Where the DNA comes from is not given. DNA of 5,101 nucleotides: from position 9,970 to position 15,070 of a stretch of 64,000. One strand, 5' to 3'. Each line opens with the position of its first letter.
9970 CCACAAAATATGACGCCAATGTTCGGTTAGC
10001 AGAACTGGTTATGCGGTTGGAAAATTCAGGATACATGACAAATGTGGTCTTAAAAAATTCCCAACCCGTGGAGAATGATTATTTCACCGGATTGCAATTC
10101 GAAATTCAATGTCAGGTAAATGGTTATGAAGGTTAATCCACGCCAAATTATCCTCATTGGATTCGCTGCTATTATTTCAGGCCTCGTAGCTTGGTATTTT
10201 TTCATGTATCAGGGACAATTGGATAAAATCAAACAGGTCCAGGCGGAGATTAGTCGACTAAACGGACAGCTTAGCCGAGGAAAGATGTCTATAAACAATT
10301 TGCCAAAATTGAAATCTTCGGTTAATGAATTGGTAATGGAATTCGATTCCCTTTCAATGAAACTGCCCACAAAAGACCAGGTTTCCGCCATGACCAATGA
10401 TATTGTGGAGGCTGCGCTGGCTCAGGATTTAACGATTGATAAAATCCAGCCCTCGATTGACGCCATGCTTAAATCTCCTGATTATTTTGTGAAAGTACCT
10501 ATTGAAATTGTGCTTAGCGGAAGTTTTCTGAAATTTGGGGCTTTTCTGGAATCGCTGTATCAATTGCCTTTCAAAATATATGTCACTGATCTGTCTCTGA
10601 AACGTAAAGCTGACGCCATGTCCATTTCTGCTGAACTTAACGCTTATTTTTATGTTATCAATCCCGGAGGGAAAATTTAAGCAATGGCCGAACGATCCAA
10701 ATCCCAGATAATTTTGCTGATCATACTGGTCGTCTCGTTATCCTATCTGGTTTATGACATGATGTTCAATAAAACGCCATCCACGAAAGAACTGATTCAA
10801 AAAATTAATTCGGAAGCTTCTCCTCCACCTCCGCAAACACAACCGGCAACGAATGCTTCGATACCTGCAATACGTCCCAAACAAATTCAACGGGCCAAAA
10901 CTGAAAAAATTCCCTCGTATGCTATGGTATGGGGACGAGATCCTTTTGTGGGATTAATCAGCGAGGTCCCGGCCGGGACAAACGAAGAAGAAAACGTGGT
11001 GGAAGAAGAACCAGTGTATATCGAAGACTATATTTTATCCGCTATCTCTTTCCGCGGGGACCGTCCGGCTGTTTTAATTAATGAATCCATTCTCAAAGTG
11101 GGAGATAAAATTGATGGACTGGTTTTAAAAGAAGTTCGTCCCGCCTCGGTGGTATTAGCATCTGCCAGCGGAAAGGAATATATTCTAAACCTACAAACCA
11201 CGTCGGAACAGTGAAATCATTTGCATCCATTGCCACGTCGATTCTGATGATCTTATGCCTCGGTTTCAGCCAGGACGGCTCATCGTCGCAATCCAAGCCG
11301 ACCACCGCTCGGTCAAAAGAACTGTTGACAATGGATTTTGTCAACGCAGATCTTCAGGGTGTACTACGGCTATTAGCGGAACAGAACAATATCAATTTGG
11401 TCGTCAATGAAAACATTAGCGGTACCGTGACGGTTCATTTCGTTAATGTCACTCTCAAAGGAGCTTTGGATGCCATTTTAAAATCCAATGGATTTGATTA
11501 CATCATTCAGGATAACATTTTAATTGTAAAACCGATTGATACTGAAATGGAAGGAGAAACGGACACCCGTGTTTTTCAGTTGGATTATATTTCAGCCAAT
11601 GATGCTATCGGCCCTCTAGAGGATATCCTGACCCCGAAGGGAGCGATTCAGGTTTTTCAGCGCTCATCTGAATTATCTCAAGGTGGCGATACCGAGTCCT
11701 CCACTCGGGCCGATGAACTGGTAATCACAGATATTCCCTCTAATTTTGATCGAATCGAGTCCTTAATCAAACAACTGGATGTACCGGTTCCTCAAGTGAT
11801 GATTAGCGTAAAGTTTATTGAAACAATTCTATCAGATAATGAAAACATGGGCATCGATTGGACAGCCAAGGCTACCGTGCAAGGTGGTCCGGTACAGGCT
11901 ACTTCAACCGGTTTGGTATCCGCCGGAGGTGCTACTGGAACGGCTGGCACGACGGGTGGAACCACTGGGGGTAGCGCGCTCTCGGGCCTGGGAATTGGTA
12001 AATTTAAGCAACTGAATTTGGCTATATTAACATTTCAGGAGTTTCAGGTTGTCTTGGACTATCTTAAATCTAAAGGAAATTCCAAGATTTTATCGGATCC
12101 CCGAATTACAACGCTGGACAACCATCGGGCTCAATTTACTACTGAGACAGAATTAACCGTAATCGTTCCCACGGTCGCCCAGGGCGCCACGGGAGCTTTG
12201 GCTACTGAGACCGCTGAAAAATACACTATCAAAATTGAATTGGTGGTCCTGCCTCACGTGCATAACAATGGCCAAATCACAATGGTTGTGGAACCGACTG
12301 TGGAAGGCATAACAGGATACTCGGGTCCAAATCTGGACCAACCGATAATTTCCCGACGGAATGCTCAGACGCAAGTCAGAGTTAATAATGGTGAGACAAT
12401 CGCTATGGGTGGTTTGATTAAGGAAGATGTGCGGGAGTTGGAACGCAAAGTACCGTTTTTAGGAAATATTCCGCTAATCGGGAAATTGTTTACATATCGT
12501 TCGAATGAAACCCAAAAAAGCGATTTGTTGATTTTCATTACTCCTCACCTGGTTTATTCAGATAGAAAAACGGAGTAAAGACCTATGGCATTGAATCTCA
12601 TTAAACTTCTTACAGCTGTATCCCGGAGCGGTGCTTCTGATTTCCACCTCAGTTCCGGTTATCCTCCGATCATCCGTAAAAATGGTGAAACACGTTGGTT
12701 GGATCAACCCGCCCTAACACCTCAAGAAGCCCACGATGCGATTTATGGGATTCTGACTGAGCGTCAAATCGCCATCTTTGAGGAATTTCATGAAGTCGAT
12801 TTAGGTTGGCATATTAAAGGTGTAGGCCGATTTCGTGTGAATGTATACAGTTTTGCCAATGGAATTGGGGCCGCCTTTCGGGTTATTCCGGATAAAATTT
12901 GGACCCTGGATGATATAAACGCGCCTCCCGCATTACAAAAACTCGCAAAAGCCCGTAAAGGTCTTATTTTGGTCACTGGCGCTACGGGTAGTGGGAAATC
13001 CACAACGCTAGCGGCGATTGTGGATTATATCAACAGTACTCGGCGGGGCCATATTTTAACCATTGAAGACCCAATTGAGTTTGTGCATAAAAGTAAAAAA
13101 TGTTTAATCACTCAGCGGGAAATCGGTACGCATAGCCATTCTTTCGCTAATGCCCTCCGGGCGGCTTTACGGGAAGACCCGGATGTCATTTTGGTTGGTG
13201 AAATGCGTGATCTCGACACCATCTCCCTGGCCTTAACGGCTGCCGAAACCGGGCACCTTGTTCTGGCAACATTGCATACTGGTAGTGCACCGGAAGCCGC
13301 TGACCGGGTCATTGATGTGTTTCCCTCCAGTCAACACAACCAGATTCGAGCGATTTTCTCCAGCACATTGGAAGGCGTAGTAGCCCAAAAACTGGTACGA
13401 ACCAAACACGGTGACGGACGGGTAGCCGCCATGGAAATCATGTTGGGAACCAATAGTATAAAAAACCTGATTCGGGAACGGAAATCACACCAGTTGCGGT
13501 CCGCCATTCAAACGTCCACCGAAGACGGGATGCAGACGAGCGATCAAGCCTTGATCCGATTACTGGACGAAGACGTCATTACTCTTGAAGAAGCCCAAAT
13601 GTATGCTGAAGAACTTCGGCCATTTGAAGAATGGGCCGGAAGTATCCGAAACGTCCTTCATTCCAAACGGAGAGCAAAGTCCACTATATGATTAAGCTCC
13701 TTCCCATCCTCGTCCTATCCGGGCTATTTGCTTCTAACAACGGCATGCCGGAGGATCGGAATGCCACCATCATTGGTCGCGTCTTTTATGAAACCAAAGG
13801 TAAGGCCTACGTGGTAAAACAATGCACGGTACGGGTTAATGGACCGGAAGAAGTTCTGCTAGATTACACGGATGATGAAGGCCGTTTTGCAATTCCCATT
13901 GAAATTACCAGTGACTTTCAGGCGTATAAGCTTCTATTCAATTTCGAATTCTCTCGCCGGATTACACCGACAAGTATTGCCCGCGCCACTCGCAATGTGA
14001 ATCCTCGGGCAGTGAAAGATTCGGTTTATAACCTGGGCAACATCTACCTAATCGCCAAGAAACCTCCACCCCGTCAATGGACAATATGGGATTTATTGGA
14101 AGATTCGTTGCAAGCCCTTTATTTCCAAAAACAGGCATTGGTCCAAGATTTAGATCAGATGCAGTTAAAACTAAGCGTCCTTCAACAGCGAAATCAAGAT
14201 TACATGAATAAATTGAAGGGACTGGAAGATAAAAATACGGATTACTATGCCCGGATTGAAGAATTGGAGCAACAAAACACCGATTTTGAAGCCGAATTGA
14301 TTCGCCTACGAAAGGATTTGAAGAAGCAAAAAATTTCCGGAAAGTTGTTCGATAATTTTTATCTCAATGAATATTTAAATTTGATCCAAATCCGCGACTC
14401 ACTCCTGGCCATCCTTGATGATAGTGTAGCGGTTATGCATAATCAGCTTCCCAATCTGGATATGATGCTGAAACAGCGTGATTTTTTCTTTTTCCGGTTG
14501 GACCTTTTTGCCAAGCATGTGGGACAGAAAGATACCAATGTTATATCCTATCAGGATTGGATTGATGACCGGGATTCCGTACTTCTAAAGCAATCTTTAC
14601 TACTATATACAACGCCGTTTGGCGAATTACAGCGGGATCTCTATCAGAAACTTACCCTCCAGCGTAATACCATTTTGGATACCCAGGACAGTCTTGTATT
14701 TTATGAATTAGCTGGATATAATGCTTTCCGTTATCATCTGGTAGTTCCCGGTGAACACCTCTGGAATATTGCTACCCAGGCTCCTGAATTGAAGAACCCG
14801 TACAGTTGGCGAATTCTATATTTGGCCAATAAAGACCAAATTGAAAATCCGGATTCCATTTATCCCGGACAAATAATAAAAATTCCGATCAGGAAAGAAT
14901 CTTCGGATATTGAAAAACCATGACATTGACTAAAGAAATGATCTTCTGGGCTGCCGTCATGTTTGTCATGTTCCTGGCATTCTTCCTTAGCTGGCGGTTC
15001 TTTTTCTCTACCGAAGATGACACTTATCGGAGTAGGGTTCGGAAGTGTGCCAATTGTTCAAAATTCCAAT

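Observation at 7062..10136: PilM-PilN single-chain fusion carrying a ~450-aa polyacidic disordered N-terminal extension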

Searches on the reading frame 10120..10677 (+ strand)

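Call 3: search_protein_families(library=pfam, proteins=[window:10120-10677:+], max_evalue=0.01)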
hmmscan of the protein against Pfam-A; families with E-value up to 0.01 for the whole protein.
window:10120-10677:+ (186 aa): 1 family
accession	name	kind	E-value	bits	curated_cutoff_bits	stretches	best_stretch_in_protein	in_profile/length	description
PF04350.18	PilO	-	1.9e-19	70.7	22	1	37-178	1-143/145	Pilus assembly protein, PilO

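Call 41: search_protein_families(library=ncbifam, proteins=[window:10120-10677:+], max_evalue=0.001)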
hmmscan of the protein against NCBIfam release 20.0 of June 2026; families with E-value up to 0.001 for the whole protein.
window:10120-10677:+ (186 aa): 1 family
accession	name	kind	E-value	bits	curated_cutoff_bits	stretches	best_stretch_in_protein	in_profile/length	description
NF040576.1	T2SS_GspM_XpsM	equivalog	0.0008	19.1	60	1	18-165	8-155/180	type II secretion system protein GspM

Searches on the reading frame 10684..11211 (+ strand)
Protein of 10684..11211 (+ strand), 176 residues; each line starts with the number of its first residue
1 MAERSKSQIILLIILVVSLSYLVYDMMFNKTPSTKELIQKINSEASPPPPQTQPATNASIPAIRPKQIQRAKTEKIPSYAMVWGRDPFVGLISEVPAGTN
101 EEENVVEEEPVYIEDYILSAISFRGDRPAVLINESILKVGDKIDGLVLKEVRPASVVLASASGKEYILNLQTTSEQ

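Call 3: search_protein_families(library=pfam, proteins=[window:10684-11211:+], max_evalue=0.01)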
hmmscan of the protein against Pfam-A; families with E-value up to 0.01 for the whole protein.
window:10684-11211:+ (176 aa): 2 families
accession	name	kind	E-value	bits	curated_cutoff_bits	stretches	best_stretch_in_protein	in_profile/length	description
PF23862.1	CdsD_C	-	3.3e-05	24.3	27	1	116-159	3-47/56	CdsD C-terminal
PF16537.11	T2SSB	-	0.00096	19.2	28.4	1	129-159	19-50/60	Type II secretion system protein B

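Call 41: search_protein_families(library=ncbifam, proteins=[window:10684-11211:+], max_evalue=0.001)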
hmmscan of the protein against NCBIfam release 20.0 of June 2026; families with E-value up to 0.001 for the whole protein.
window:10684-11211:+ (176 aa): 0 families

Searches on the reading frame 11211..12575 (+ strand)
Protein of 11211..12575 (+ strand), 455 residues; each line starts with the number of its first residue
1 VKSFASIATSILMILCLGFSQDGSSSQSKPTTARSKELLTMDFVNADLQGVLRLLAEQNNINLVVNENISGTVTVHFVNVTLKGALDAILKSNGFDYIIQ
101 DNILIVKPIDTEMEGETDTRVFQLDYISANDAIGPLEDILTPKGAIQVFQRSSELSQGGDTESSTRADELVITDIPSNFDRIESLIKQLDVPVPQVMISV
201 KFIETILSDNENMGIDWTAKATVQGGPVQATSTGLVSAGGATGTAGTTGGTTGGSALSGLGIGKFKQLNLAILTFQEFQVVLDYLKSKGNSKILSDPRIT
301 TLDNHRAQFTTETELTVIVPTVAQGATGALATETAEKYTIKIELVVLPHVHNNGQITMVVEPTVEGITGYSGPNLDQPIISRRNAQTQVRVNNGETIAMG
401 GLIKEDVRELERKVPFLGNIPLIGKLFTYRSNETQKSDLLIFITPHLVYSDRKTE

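Call 3: search_protein_families(library=pfam, proteins=[window:11211-12575:+], max_evalue=0.01)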
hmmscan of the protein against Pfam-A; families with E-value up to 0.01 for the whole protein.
window:11211-12575:+ (455 aa): 4 families
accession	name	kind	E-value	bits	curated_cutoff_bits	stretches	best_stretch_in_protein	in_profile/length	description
PF00263.26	Secretin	-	6.7e-46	156.4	27.5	1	285-448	2-168/169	Bacterial type II and III secretion system protein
PF07660.19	STN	-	1.9e-09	37.6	28.4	1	61-108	1-51/52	Secretin and TonB N terminus short domain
PF03958.22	Secretin_N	-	2.6e-09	37.6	28.2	1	119-195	1-69/69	Bacterial type II/III secretion system short domain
PF21305.2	type_II_gspD_N0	-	0.00017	21.8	27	1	41-100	1-64/71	GspD-like, N0 domain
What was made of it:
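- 10120..13691 (+): Downstream partners in conserved synteny: PilO (10120-10680), a PilP/GspB-like bitopic protein (10684-11214), a short secretin (11211-12578) and a PilT-type ATPase (12585-13691). Pfam results in call 3.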

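Call 41: search_protein_families(library=ncbifam, proteins=[window:11211-12575:+], max_evalue=0.001)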
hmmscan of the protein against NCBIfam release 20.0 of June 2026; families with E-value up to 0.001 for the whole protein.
window:11211-12575:+ (455 aa): 9 families
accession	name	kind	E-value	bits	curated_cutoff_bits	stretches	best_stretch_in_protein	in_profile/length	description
TIGR02515.1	IV_pilus_PilQ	subfamily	9.8e-70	235.7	284.35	1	38-448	3-427/428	type IV pilus secretin PilQ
TIGR02517.1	type_II_gspD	equivalog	9.1e-61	206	351.35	2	165-452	307-594/600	type II secretion system secretin GspD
NF010083.0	PRK13568.1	equivalog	8e-43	146.8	554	2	277-448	251-417/419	DNA uptake porin HofQ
TIGR02519.1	pilus_MshL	equivalog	3.4e-40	137.9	250.2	1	170-448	10-290/290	pilus (MSHA type) biogenesis protein MshL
TIGR02516.1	type_III_yscC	equivalog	4.3e-36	124.4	238.45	1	150-448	180-461/463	type III secretion system outer membrane ring subunit SctC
NF007851.2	PRK10560.1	exception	1.6e-33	116.1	598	1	39-449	24-410/412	DNA uptake porin HofQ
NF042912.1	Amuc_1098_fam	equivalog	2e-28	98.9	750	2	375-448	723-796/805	Amuc_1098 family type IV pilus outer membrane protein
NF011873.0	PRK15346.1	equivalog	9.5e-20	70.7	524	2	272-436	323-480/499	EscC/YscC/HrcC family type III secretion system outer membrane ring protein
TIGR02520.1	pilus_B_mal_scr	equivalog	1e-12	47.4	287.65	1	153-445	230-511/513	PilN family type IVB pilus formation outer membrane protein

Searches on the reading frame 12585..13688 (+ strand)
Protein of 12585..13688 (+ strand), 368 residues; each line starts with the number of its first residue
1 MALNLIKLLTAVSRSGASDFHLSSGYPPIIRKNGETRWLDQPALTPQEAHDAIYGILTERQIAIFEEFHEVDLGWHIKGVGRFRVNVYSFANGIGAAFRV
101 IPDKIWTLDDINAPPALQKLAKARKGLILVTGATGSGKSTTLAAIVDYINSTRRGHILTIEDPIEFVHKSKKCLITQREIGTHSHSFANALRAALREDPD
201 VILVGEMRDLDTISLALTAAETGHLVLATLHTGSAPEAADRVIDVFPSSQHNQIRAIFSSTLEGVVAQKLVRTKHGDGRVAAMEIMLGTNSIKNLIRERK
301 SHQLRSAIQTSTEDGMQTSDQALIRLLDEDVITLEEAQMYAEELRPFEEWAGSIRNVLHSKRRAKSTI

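Call 3: search_protein_families(library=pfam, proteins=[window:12585-13688:+], max_evalue=0.01)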
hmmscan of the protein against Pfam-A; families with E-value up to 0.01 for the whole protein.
window:12585-13688:+ (368 aa): 13 families
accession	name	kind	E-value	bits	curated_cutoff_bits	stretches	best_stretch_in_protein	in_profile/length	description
PF00437.27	T2SSE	-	1.1e-46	159.6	24.9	1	115-280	132-287/370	Type II/IV secretion system protein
PF13191.12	AAA_16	-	9e-05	23.5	32.6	1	116-159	15-57/167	AAA ATPase domain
PF25199.1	nSTAND_NTPase5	-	0.00013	22.3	34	1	118-167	34-83/145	Novel STAND NTPase 5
PF13401.12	AAA_22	-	0.00019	22.2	27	1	124-152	4-32/130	AAA domain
PF13555.12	AAA_29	-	0.00027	21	27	1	123-146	20-43/61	P-loop containing region of AAA domain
PF13604.12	AAA_30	-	0.00042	20.6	27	1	116-215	9-105/191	AAA domain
PF01935.23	DUF87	-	0.0014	19.2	23.2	1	129-159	27-57/220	Helicase HerA, central domain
PF06414.18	Zeta_toxin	-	0.0014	18.6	22.3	1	122-168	13-58/199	Zeta toxin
PF13476.12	AAA_23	-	0.0019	19.3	27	1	124-145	18-39/201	AAA domain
PF04851.21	ResIII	-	0.0023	18.3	22.5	1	121-172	19-71/164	Type III restriction enzyme, res subunit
PF00005.33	ABC_tran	-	0.0033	18.5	25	1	127-186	13-67/137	ABC transporter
PF01580.24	FtsK_SpoIIIE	-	0.0034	17.3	24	1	114-146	39-60/221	FtsK/SpoIIIE family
PF11602.14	NTPase_P4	-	0.0096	15.6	27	0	125-146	111-132/320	ATPase P4 of dsRNA bacteriophage phi-12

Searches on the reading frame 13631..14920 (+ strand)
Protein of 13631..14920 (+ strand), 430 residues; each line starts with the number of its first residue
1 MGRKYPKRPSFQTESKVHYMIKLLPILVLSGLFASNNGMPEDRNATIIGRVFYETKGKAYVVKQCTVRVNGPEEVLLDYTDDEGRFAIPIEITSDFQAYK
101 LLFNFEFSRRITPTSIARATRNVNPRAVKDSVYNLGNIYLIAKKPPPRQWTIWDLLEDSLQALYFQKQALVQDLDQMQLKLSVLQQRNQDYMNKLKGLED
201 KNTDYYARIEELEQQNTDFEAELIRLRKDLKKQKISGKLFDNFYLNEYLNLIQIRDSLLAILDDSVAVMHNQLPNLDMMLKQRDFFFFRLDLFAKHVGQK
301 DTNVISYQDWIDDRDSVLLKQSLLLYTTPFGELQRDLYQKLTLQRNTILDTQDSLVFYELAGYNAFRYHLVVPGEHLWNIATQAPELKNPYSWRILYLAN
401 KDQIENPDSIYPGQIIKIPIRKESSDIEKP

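Call 41: search_protein_families(library=ncbifam, proteins=[window:13631-14920:+], max_evalue=0.001)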
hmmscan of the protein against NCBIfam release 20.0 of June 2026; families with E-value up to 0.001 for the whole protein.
window:13631-14920:+ (430 aa): 3 families
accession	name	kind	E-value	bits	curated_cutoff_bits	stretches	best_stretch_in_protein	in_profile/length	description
NF008399.0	PRK11198.1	equivalog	4.7e-09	36.8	134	1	365-419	94-146/149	peptidoglycan-binding protein LysM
NF033163.1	lipo_LipL71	equivalog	9.1e-08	31.5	600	1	368-426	408-466/471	lipoprotein LipL71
TIGR02899.1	spore_safA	subfamily_domain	8.5e-07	28.8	67.85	1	371-419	1-43/44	SafA/ExsA family spore coat assembly protein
